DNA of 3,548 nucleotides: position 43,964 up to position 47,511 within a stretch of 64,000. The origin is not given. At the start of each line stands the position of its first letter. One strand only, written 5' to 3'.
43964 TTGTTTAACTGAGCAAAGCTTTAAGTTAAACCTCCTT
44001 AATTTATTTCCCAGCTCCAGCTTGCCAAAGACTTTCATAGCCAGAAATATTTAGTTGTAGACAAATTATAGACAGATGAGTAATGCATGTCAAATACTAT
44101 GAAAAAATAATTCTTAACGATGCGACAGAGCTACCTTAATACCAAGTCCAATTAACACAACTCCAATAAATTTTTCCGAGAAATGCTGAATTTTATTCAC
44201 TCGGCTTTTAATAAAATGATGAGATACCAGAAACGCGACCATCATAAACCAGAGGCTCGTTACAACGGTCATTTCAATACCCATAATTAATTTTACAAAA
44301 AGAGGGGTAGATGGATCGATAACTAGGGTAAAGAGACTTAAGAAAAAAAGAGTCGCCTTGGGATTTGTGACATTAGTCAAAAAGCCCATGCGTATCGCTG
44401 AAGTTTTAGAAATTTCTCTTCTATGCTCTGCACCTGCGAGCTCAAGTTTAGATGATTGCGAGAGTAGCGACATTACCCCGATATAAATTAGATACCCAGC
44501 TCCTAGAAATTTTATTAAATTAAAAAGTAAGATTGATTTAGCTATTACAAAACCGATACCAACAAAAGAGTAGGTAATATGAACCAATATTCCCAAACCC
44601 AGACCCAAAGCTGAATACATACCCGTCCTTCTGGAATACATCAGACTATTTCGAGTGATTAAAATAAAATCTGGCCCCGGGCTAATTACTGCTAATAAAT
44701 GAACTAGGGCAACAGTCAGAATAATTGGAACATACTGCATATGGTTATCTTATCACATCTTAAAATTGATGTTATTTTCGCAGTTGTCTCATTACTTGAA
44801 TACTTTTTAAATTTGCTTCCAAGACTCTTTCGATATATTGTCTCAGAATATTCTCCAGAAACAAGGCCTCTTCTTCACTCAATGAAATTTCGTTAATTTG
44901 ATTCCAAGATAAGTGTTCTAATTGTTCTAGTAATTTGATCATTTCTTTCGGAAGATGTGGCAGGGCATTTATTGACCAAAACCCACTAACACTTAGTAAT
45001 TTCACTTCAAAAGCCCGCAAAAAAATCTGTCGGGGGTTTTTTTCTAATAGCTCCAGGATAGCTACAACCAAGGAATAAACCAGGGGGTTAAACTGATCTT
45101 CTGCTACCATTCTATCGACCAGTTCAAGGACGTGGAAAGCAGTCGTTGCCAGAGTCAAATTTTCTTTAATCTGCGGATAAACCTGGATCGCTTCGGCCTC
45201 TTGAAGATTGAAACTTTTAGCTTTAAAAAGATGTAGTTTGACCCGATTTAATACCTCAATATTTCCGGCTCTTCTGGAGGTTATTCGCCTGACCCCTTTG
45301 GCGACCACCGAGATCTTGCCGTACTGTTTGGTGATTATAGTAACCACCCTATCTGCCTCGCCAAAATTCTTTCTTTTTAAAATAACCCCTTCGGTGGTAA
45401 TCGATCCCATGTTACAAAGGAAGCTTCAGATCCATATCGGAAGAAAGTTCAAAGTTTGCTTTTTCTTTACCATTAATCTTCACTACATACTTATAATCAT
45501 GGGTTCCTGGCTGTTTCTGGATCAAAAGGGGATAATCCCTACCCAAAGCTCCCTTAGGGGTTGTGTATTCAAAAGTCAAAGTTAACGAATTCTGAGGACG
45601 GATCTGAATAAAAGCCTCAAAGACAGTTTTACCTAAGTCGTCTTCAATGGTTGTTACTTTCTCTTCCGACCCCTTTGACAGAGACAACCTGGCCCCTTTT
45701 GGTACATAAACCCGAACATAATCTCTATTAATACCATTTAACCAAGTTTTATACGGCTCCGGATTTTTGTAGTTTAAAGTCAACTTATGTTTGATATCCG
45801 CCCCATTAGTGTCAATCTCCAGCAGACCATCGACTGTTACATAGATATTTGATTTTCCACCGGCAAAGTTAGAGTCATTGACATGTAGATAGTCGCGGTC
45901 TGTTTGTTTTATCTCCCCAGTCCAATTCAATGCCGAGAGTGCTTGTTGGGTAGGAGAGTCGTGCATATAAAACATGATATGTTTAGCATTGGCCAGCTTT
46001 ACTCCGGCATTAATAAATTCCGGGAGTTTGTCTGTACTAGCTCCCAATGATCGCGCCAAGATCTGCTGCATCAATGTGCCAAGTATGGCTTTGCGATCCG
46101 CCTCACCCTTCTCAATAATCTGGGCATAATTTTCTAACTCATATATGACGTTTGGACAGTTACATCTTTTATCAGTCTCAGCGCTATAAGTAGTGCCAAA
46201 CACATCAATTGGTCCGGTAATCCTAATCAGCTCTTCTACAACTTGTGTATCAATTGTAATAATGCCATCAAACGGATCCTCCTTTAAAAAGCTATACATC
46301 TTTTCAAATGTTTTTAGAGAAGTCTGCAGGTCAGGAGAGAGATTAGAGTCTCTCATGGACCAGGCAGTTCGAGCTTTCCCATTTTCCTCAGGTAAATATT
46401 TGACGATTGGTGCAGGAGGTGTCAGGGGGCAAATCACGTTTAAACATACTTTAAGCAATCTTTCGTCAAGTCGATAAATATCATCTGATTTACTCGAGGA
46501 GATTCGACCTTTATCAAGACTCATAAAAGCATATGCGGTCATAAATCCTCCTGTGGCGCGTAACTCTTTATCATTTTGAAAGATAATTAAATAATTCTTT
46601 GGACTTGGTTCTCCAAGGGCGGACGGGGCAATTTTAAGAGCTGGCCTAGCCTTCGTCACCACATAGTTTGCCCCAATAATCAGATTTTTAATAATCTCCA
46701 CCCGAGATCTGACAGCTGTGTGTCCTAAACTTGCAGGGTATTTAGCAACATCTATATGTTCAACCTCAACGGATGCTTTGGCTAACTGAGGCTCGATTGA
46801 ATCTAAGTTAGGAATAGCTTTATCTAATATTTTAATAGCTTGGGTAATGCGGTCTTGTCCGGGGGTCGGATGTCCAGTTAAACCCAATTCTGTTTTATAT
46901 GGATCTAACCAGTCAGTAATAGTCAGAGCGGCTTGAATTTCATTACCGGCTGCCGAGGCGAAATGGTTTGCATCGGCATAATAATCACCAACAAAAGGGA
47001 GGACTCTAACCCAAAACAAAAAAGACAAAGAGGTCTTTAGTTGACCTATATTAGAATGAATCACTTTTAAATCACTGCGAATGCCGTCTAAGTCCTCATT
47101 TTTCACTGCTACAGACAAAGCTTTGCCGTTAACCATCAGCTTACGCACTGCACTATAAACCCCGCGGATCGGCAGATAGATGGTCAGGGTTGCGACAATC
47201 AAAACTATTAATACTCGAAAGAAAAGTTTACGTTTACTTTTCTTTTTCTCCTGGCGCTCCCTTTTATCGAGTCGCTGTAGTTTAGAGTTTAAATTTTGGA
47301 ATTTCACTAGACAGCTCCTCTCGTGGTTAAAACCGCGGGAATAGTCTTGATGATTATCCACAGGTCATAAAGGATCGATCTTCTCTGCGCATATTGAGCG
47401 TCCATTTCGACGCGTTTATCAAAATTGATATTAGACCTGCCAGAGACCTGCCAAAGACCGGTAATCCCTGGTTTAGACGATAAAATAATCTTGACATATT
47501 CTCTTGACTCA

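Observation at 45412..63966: More than 16 kb of contiguous glycosylation genes: 13 GT2/GT4 transferases, two GT-C enzymes, Wzy-like ligase, initiating PglC-type transferase, acetyltransferase, NUDIX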

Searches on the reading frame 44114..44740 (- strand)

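Call 5: search_protein_families(library=pfam, proteins=[window:44114-44740:-], max_evalue=0.01)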
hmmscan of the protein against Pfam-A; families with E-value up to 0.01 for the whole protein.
window:44114-44740:- (208 aa): 1 family
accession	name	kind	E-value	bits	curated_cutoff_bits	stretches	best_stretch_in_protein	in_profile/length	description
PF01810.24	LysE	-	8.9e-32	110.6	25.6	1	17-205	3-191/193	LysE type translocator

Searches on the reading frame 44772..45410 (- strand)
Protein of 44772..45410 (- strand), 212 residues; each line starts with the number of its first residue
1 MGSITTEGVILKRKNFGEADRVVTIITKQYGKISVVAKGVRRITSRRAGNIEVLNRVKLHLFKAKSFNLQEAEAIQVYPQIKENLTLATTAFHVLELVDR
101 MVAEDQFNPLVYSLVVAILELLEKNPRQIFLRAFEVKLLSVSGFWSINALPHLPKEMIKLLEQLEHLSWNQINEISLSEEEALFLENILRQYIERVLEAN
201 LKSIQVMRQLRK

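Call 5: search_protein_families(library=pfam, proteins=[window:44772-45410:-], max_evalue=0.01)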
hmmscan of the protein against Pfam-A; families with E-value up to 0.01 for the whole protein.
window:44772-45410:- (212 aa): 2 families
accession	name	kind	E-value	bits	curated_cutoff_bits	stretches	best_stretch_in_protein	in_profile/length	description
PF02565.21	RecO_C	-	1e-18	68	22.1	2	84-144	3-64/157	Recombination protein O C terminal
PF11967.14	RecO_N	-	2.6e-18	66.2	27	1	1-76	1-78/80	Recombination protein O N terminal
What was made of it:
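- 44772..45410 (-): recO, the conserved downstream neighbour that marks the 3' border of the cluster. It starts 1 nt after the DUF4012 stop codon. RecO_N and RecO_C (call 5).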

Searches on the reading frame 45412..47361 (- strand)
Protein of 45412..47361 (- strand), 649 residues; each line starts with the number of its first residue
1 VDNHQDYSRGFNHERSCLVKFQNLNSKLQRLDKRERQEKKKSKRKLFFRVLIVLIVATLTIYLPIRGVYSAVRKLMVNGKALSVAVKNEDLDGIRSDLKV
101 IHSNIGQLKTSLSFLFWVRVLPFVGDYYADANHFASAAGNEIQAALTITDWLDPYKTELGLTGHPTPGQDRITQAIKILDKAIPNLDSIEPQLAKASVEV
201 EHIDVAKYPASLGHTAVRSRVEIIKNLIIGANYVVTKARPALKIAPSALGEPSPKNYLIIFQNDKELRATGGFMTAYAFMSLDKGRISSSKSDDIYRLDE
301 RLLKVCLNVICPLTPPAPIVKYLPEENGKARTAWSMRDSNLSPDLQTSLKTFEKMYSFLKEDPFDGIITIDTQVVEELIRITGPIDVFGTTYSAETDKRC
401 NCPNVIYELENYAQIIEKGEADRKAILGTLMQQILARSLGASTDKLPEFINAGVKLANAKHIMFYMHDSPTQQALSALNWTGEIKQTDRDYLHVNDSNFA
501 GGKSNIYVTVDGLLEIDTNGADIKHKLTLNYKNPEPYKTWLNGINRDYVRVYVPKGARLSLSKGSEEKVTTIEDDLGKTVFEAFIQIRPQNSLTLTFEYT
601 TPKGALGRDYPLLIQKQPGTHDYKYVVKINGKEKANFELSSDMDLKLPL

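Call 4: search_protein_families(library=pfam, proteins=[window:45412-47361:-], max_evalue=0.01)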
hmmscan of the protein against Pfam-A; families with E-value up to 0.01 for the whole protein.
window:45412-47361:- (649 aa): 1 family
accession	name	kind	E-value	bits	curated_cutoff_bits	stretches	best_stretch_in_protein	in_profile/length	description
PF13196.11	DUF4012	-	8.8e-23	81.9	28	1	254-395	3-133/144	Protein of unknown function (DUF4012)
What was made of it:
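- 45412..47307 (-): DUF4012 protein of 631 aa. It has an N-terminal TM helix, a helical stalk, an alpha/beta core with many invariant Asp/Arg/Lys residues, and a C-terminal beta-sandwich. It is the conserved partner of the initiating transferase. DUF4012, 81.9 bits (call 4).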

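Call 10: search_protein_families(library=ncbifam, proteins=[window:45412-47361:-], max_evalue=0.001)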
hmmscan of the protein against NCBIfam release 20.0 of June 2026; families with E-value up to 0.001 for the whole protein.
window:45412-47361:- (649 aa): 0 families

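Call 16: search_solved_structures(query=window:45412-47361:-, max_evalue=1)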
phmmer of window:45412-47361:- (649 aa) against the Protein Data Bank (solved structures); distinct sequences matched with E-value up to 1: 0.

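Call 36: find_homologous_proteins(query=window:45412-47361:-, max_evalue=0.00001)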
Query window:45412-47361:- (649 aa): 1559 proteins with E <= 0.00001 among 8000 candidates; the best 120 are listed.
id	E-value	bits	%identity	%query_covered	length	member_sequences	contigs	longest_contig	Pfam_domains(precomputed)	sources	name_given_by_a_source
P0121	0.0e+0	1421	100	97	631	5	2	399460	PF13196.12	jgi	-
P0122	0.0e+0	1052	72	97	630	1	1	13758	PF13196.12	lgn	-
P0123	0.0e+0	1027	71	97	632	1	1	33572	PF23100.2,PF13196.12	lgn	-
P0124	4.6e-282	955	66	97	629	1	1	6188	PF13196.12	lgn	-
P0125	1.2e-281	954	68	96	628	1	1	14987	PF13196.12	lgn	-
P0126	8.8e-279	944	65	97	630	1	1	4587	PF13196.12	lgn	-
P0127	2.2e-277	939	65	97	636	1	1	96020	PF13196.12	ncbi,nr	ncbi:DUF4012 domain-containing protein [Candidatus Daviesbacteria bacterium]|nr:DUF4012 domain-conta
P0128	7.4e-277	938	66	97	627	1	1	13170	PF13196.12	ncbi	-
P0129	3.4e-276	936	66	97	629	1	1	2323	PF13196.12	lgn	-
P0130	2.4e-274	929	66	97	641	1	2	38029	PF13196.12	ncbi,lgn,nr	ncbi:DUF4012 domain-containing protein [Candidatus Daviesbacteria bacterium]|nr:DUF4012 domain-conta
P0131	7.3e-274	928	65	97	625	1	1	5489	PF13196.12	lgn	-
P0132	5.1e-273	925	65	96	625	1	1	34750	PF13196.12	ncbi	-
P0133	7.3e-273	925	65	94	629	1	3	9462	PF13196.12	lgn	-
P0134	1.3e-272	924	65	97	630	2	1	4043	PF13196.12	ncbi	-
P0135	1.6e-272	923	64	97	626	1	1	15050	PF13196.12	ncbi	-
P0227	8.8e-254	862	61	97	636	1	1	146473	PF13196.12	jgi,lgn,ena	-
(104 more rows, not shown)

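Call 49: search_solved_structures(query=A2, max_evalue=10, show_alignments=2)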
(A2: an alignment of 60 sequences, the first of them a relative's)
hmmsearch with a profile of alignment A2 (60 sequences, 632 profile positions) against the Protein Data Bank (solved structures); distinct sequences matched with E-value up to 10: 7.
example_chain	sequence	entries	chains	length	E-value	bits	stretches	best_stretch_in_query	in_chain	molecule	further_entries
6fpz_A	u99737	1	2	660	0.59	11.5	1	564-613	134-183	Inter-alpha-trypsin inhibitor heavy chain H1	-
6fpy_A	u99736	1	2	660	0.59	11.5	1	564-613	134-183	Inter-alpha-trypsin inhibitor heavy chain H1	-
6o0c_A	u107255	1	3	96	0.61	11.4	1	4-94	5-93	Design construct XAA_GVDQ mutant M4L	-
6nxm_A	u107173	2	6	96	0.73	11.2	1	5-94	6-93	Design construct XAA_GVDQ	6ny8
6nx2_A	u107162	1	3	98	0.84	11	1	4-94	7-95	Design construct AAA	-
6nz3_A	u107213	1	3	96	1.1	10.6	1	5-94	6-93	Design construct XAA_GGHN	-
4ru2_A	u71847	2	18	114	1.6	10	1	343-389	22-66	RNA-binding protein 39 (RBM39) | RNA-binding protein 39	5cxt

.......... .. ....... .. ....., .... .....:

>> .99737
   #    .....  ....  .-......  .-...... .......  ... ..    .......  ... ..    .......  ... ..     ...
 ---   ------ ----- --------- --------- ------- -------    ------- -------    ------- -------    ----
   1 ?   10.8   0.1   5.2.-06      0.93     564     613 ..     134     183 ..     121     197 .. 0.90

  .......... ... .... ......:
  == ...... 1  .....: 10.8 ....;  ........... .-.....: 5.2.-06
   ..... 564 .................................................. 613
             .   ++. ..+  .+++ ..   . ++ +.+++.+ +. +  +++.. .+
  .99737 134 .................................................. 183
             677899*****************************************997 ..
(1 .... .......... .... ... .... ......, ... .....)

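Call 53: predict_structure(alignment_id=A2)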
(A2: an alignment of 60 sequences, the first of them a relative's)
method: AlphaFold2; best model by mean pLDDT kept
length: 631 residues; sequences in the alignment: 60
mean_pLDDT: 77.7   pTM: 0.76
mean pLDDT of the five models: 77.7, 76.0, 75.6, 74.0, 73.8
residues with pLDDT >= 90: 132; 70-90: 339; 50-70: 118; < 50: 42
segments of 3 or more residues with pLDDT < 50: 1-24, 103-106, 306-311, 397-401
pLDDT, mean of each block of 10 residues (from residue 1): 45 43 54 63 62 75 78 85 82 69 56 84 88 85 72 73 85 91 86 77 84 86 87 88 78 79 79 71 72 53 49 60 82 85 84 85 79 78 73 55 55 68 62 86 93 91 87 89 61 94 92 84 71 92 92 85 88 93 81 92 91 95 92 84
secondary structure, 60 per line:
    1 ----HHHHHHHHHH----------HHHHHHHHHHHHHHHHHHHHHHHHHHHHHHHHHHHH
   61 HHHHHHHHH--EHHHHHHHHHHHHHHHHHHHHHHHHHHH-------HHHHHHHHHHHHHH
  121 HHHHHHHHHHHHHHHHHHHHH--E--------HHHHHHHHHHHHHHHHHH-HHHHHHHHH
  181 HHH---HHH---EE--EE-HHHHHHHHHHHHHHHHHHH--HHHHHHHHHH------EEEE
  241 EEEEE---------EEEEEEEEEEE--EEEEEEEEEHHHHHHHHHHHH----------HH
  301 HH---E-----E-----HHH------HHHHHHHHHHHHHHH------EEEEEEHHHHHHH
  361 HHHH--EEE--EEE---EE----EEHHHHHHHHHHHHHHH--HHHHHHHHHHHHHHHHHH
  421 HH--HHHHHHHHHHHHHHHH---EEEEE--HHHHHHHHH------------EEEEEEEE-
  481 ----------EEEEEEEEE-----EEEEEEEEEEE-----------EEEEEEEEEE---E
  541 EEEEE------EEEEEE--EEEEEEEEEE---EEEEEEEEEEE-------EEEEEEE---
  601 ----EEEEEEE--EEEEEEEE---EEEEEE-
elements in order: H5-14 H25-69 H73-99 H107-141 H153-170 H172-183 H200-218 H221-230 E237-245 E255-265 E268-276 H277-288 H299-302 H327-341 E348-353 H354-364 E367-369 E372-374 H386-400 H403-422 H425-440 E444-448 H451-459 E472-479 E491-499 E505-515 E527-536 E540-545 E552-557 E560-569 E573-583 E591-597 E605-611 E614-621 E625-630
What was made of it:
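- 45412..47307 (-): AlphaFold model with pLDDT 77.7 and pTM 0.76 (call 53).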

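Call 56: fold_search(model_id=the predicted structure, library=pdb)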
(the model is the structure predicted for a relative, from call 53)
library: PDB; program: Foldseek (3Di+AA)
matches with E <= 10: 965; with E <= 0.001: 1
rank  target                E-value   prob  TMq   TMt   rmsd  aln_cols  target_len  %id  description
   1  6fpy_A                7.6e-04  1.00  0.15  0.16   5.4       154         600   14  Inter-alpha-inhibitor heavy chain 1, wild type (released 2019-02-27)
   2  8cgp_B                1.1e-03  1.00  0.14  0.10   6.5       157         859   11  Insulin regulated aminopeptidase (IRAP) in complex with an allosteric aryl sulfonamide inhibitor (released 2024-01-31)
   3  6fpy_B                1.1e-03  1.00  0.16  0.16   5.4       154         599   14  Inter-alpha-inhibitor heavy chain 1, wild type (released 2019-02-27)
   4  6ifg_A                1.1e-03  1.00  0.12  0.16   8.9       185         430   11  Crystal structure of M1 zinc metallopeptidase E323A mutant bound to Tyr-ser-ala substrate from Deinococcus radiodurans (released 2019-09-25)
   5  7zyf_A                1.3e-03  1.00  0.14  0.11   6.4       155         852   11  Insulin regulated aminopeptidase (IRAP) in complex with a nanomolar alpha hydroxy beta amino acid based inhibitor. (released 2022-07-20)
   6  5mj6_A                1.4e-03  1.00  0.14  0.11   7.7       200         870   12  Ligand-induced conformational change of Insulin-regulated aminopeptidase: insights on catalytic mechanism and active s (released 2017-04-05)
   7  6kp1_A                1.4e-03  1.00  0.14  0.19   8.3       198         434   13  Crystal structure of two domain M1 zinc metallopeptidase E323A mutant bound to L-methionine amino acid (released 2020-06-24)
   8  6koy_A                1.4e-03  1.00  0.12  0.16   9.1       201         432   11  Crystal structure of two domain M1 Zinc metallopeptidase E323A mutant bound to L-tryptophan amino acid (released 2020-01-22)
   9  6kp0_A                1.6e-03  1.00  0.12  0.16   9.6       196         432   11  Crystal structure of two domain M1 zinc metallopeptidase E323A mutant bound to L-arginine (released 2020-01-22)
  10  6koz_A                1.7e-03  1.00  0.12  0.17   8.8       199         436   12  Crystal structure of two domain M1 zinc metallopeptidase E323 mutant bound to L-Leucine amino acid (released 2020-01-22)
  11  6a8z_A                1.8e-03  1.00  0.12  0.16   9.5       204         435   11  Crystal structure of M1 zinc metallopeptidase from Deinococcus radiodurans (released 2019-07-17)
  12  4p8q_B                1.9e-03  1.00  0.14  0.11   6.6       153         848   13  Crystal Structure of Human Insulin Regulated Aminopeptidase with Alanine in Active Site (released 2014-12-03)
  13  3se6_B                1.9e-03  1.00  0.14  0.10   7.5       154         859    6  Crystal structure of the human Endoplasmic Reticulum Aminopeptidase 2 (released 2011-12-21)
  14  6fpz_A                2.0e-03  1.00  0.14  0.15   6.4       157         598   14  Inter-alpha-inhibitor heavy chain 1, D298A (released 2019-02-27)
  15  5k1v_A                2.1e-03  1.00  0.13  0.10   7.9       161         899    8  Crystal structure of Endoplasmic Reticulum aminopeptidase 2 (ERAP2) in complex with a diaminobenzoic acid derivative l (released 2017-03-29)
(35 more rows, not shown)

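Call 86: find_encoding_contigs(protein=P0227, flank=10000, max_places=1)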
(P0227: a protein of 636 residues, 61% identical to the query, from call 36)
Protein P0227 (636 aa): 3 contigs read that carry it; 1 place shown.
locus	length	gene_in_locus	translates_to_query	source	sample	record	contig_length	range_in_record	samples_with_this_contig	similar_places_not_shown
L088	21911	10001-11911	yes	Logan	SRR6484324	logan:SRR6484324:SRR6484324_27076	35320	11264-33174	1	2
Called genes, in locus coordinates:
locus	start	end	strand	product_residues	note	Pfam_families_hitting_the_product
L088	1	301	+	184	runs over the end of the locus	-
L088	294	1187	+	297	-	PF00535:Glycos_transf_2, PF13641:Glyco_tranf_2_3, PF13632:Glyco_trans_2_3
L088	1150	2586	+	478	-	PF04932:Wzy_C (weak)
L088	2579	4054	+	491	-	PF02366:PMT (weak), PF13231:PMT_2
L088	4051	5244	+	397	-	PF13439:Glyco_transf_4, PF00534:Glycos_transf_1, PF13692:Glyco_trans_1_4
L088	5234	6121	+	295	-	PF00535:Glycos_transf_2, PF13641:Glyco_tranf_2_3, PF13632:Glyco_trans_2_3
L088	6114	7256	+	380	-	PF13439:Glyco_transf_4, PF20706:GT4-conflict (weak), PF00534:Glycos_transf_1, PF13692:Glyco_trans_1_4, PF13524:Glyco_trans_1_2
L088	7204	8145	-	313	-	PF01795:Methyltransf_5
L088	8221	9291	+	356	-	PF13439:Glyco_transf_4, PF00534:Glycos_transf_1, PF13692:Glyco_trans_1_4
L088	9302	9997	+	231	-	PF02397:Bac_transf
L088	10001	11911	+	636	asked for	PF13196:DUF4012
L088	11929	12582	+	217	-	PF11967:RecO_N, PF02565:RecO_C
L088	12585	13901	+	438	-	PF00587:tRNA-synt_2b, PF03129:HGTP_anticodon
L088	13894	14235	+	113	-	-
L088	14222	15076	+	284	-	-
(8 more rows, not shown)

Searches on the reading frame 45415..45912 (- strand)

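Call 83: search_protein_families(library=pfam, proteins=[window:45415-45912:-], max_evalue=10)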
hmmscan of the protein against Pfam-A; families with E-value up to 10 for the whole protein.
seq(166 aa): 1 family
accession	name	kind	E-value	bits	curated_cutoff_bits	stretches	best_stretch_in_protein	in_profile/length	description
PF11476.16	TgMIC1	-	0.24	11.5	28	1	72-123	27-78/117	Toxoplasma gondii micronemal protein 1 TgMIC1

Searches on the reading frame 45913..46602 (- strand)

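Call 83: search_protein_families(library=pfam, proteins=[window:45913-46602:-], max_evalue=10)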
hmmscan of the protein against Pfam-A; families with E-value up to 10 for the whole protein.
seq(230 aa): 1 family
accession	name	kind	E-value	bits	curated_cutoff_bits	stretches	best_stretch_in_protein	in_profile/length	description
PF13196.11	DUF4012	-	1.6e-23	84.2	28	1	1-142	3-133/144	Protein of unknown function (DUF4012)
